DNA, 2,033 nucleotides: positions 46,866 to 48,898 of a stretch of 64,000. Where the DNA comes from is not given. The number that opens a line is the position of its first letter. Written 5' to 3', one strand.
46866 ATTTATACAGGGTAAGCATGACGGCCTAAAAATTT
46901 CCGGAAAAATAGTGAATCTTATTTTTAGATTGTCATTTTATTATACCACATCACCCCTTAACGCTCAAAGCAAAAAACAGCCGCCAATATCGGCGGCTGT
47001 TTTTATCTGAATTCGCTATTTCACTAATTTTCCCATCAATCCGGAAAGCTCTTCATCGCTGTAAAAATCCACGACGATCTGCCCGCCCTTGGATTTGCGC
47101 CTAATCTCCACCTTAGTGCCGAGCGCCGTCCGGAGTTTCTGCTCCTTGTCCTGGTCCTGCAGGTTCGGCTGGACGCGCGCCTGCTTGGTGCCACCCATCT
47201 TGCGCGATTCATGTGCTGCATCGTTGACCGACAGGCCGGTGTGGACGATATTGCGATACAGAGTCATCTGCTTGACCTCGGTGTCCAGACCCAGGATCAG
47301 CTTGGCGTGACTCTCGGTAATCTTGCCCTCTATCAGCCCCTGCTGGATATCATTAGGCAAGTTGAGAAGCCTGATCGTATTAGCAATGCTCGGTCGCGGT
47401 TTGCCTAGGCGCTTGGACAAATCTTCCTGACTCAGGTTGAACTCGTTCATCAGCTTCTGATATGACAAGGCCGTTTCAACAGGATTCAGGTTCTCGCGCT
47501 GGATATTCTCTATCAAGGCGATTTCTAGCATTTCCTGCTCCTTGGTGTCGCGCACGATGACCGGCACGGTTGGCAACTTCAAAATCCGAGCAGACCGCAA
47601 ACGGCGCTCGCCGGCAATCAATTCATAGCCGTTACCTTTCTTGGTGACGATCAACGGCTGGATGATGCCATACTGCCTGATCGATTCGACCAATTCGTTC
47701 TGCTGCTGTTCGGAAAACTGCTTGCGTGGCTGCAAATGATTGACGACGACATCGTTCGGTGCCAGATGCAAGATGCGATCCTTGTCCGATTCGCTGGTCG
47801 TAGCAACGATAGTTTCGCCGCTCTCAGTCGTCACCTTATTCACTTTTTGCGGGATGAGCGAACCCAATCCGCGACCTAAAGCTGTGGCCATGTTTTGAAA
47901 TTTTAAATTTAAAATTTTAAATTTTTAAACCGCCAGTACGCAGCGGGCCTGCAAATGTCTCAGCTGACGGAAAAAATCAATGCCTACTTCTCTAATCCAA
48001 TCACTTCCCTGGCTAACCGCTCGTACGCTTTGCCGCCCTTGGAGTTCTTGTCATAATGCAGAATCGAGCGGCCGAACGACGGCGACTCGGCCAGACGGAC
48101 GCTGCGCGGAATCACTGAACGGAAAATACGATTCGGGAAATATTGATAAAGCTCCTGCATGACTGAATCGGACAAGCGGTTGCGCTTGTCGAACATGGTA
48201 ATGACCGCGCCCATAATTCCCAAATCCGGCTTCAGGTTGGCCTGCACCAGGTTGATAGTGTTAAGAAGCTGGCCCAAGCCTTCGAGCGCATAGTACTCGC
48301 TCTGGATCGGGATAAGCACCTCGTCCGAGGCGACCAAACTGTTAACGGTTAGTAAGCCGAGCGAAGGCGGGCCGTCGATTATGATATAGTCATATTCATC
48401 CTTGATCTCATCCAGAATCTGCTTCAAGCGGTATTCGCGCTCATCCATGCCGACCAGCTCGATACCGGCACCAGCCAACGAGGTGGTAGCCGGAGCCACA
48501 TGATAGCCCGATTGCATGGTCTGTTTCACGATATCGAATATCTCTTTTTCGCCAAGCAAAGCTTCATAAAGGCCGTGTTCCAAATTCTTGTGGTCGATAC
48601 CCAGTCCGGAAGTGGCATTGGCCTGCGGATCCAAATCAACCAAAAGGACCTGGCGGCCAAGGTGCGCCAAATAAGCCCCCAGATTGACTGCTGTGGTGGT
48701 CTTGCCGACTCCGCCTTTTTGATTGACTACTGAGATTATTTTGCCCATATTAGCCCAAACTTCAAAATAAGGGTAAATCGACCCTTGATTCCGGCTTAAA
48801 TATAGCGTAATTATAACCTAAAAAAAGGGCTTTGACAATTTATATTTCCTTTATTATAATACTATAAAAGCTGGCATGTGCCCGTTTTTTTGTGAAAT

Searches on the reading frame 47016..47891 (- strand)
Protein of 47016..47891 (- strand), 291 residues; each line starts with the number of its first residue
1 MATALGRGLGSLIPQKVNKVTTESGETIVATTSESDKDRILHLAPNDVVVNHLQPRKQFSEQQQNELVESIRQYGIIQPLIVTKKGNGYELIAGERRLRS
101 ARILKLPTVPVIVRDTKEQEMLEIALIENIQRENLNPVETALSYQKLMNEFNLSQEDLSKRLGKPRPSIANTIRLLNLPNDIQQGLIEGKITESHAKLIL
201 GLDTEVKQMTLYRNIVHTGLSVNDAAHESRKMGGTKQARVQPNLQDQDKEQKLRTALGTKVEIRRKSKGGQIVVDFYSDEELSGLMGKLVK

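Call 14: search_protein_families(library=pfam, proteins=[window:47016-47891:-], max_evalue=0.001)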
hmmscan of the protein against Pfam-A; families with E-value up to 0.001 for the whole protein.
window:47016-47891:- (291 aa): 3 families
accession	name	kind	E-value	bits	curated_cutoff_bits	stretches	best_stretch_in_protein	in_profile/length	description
PF17762.8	HTH_ParB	-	2e-31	108.6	22.6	1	133-229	1-97/102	ParB HTH domain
PF02195.25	ParB_N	-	8.8e-29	99.9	26.3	1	40-131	3-95/95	ParB N-terminal domain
PF23552.2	ParB_C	-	1.3e-08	34.6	23.8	1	250-289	9-49/50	ParB dimerisation domain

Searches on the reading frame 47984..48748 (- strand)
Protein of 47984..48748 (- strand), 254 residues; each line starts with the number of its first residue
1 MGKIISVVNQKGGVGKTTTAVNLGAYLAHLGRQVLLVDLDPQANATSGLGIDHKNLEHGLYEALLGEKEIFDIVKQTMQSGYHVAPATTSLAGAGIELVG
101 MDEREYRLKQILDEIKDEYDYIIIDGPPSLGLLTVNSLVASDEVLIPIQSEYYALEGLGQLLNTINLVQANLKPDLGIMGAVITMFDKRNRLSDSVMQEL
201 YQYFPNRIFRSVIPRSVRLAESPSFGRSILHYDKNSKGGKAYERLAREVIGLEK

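Call 63: search_protein_families(library=pfam, proteins=[window:47984-48748:-], max_evalue=0.01)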
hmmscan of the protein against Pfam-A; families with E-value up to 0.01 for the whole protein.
window:47984-48748:- (254 aa): 11 families
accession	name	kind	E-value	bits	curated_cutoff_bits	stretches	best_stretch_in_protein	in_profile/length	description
PF13614.12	AAA_31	-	4e-67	226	27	1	3-178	2-177/177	AAA domain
PF01656.29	CbiA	-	4e-29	101.5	25.4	1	5-228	1-124/125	CobQ/CobB/MinD/ParA nucleotide binding domain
PF10609.15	ParA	-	4.7e-11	43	27.1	1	3-249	4-245/246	NUBPL iron-transfer P-loop NTPase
PF09140.17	MipZ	-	2.2e-10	40.7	20.7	1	4-42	2-40/262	ATPase MipZ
PF02374.21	ArsA_ATPase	-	7.1e-10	39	24.3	1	8-135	6-144/305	Anion-transporting ATPase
PF06564.18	CBP_BcsQ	-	2e-09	37.8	21.3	1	4-246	3-230/234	Cellulose biosynthesis protein BcsQ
PF00142.24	Fer4_NifH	-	2.2e-09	37.6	25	1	8-250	5-245/271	4Fe-4S iron sulfur cluster binding proteins, NifH/frxC family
PF03029.23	ATP_bind_1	-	0.001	19.4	27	0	13-45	6-38/240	Conserved hypothetical ATP binding protein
PF16575.11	CLP1_P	-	0.0027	18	26.6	1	13-44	4-35/188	mRNA cleavage and polyadenylation factor CLP1 P-loop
PF00448.28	SRP54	-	0.0051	16.9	22.7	0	13-42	11-40/196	SRP54-type protein, GTPase domain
PF07015.17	VirC1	-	0.0058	16.4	24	0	3-40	2-39/231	VirC1 protein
